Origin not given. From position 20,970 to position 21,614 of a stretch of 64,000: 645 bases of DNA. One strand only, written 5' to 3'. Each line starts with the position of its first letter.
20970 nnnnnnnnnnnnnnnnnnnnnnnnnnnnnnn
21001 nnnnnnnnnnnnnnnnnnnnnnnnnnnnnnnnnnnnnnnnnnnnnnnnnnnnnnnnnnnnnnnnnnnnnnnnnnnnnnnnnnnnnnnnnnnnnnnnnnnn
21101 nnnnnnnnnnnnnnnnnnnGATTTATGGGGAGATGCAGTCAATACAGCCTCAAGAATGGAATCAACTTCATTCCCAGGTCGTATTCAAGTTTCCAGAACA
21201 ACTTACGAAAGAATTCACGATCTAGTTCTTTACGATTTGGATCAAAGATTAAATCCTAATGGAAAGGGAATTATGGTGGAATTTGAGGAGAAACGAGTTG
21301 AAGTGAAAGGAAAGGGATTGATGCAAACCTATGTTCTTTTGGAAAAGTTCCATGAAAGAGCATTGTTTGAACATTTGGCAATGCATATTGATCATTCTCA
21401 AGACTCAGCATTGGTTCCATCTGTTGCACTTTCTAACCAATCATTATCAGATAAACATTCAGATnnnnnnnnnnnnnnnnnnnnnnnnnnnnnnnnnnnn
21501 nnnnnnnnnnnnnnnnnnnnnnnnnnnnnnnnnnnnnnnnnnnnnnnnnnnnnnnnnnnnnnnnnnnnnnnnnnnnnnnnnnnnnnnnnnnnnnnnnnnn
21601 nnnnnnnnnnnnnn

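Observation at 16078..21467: Three-exon polytopic PAS adenylate/guanylate cyclase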

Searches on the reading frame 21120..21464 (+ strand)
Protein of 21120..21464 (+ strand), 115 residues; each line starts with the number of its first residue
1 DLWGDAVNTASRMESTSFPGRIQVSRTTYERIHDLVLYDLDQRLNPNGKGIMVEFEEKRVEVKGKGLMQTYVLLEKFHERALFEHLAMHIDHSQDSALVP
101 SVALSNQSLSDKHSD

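Call 84: search_protein_families(library=pfam, proteins=[window:21120-21464:+], max_evalue=0.01)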
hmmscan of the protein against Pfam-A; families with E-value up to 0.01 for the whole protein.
window:21120-21464:+ (115 aa): 1 family
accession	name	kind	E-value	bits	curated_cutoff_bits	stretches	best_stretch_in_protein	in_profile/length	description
PF00211.25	Guanylate_cyc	-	4.1e-12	46.5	21.9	1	1-74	124-182/183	Adenylate and Guanylate cyclase catalytic domain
